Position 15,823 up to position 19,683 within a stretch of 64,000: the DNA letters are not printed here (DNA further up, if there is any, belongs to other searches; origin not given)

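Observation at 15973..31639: STAND regulator with inverted SARP architecture (NTPase-TPR-wHTH-BTAD) translationally coupled to a tandem array of three T9SS-exported S8 subtilases plus an S41 peptidase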

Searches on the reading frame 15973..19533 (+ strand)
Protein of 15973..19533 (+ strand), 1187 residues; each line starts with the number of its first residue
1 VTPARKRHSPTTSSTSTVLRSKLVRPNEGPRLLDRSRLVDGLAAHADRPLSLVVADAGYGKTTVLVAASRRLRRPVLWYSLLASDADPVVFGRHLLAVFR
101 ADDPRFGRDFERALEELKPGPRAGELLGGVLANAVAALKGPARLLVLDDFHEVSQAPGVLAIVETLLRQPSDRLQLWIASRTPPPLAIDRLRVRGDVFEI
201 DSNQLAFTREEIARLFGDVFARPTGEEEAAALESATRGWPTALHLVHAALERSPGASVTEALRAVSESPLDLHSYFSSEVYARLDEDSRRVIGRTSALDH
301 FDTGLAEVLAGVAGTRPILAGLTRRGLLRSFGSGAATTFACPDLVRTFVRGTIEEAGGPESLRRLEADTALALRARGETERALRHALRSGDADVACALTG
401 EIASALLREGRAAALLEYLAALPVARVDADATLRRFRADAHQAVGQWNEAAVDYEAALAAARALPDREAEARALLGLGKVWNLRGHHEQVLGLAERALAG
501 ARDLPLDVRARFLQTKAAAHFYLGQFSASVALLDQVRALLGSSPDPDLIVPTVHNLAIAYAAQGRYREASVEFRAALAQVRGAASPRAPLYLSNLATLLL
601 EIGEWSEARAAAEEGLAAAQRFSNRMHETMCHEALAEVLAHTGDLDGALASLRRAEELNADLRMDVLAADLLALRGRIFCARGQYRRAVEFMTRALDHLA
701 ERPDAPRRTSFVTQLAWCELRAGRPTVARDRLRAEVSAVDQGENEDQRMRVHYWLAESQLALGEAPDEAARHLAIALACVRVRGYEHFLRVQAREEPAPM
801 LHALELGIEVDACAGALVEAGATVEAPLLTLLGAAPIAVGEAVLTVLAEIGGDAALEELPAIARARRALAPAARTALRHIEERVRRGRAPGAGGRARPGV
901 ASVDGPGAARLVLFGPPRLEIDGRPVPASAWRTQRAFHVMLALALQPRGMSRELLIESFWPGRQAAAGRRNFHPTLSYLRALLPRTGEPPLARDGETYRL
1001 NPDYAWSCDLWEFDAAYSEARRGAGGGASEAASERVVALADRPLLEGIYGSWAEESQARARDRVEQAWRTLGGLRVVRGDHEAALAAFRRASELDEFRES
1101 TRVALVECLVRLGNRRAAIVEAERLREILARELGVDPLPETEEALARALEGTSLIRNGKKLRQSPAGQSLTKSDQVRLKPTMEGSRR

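Call 8: search_protein_families(library=pfam, proteins=[window:15973-19533:+], max_evalue=0.01)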
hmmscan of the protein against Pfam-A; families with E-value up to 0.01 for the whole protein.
window:15973-19533:+ (1187 aa): 12 families
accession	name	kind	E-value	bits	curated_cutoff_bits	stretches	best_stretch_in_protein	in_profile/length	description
PF13424.12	TPR_12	-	1.5e-21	76.8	30.1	4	554-620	7-76/77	Tetratricopeptide repeat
PF17874.7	TPR_MalT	-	1.3e-14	54.7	45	1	485-785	15-315/336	MalT-like TPR region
PF07719.23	TPR_2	-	1.7e-12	46.8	27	0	554-578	5-29/34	Tetratricopeptide repeat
PF03704.23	BTAD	-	4.4e-12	47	22.1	1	1008-1143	1-140/146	Bacterial transcriptional activator domain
PF00515.34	TPR_1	-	1.7e-08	34.3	27.8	0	555-577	6-28/34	Tetratricopeptide repeat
PF13414.12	TPR_11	-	1e-06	28.7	26.8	0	642-661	7-26/42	TPR repeat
PF13176.12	TPR_7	-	1.8e-06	28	27.9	0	676-703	6-32/36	Tetratricopeptide repeat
PF14559.12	TPR_19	-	1.2e-05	25.9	25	1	561-622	2-58/68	Tetratricopeptide repeat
PF13401.12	AAA_22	-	6.7e-05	23.6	27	1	48-175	5-117/130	AAA domain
PF23914.1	TPR_CcmH_CycH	-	0.00014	22.2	42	1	1065-1130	50-115/158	Cytochrome c-type biogenesis protein H TPR domain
PF13181.12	TPR_8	-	0.00028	21.3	25.7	0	634-661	6-33/34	Tetratricopeptide repeat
PF13431.12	TPR_17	-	0.0066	17.1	24.4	0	586-610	10-34/34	Tetratricopeptide repeat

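Call 10: search_protein_families(library=ncbifam, proteins=[window:15973-19533:+], max_evalue=0.1)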
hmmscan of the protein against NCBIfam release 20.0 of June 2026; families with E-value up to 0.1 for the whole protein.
window:15973-19533:+ (1187 aa): 9 families
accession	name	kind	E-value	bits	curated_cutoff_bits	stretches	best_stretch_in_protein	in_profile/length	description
NF003420.0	PRK04841.1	equivalog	5e-60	203.5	537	1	19-661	3-644/903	HTH-type transcriptional regulator MalT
NF053520.1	HK_Porph_FimS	equivalog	8.3e-10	37.5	600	1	447-695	60-310/618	sensor histidine kinase FimS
NF053617.1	SARPRegAfsRStmc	equivalog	5.1e-09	34.6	1430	2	509-663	735-890/986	SARP-family global regulator AfsR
NF053720.1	NsdA_fam_reg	subfamily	6e-08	32.6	75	1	592-725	244-384/432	NsdA family TPR-like regulatory protein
NF040959.1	MamA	equivalog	2.4e-07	30.4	200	1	507-661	34-171/204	magnetosome protein MamA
TIGR02917.1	PEP_TPR_lipo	equivalog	6.7e-07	27.6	312.2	1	1066-1131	194-259/899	XrtA/PEP-CTERM system TPR-repeat protein PrsT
TIGR02552.1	LcrH_SycD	equivalog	1.7e-05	24.5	104.8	0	1066-1119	53-106/136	SycD/LcrH family type III secretion system chaperone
TIGR02795.1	tol_pal_ybgF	equivalog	0.0011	19.6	90.1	0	556-612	45-99/119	tol-pal system protein YbgF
NF008753.0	PRK11788.1-1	equivalog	0.0015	17.7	395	1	592-697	144-242/389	lipopolysaccharide assembly protein LapB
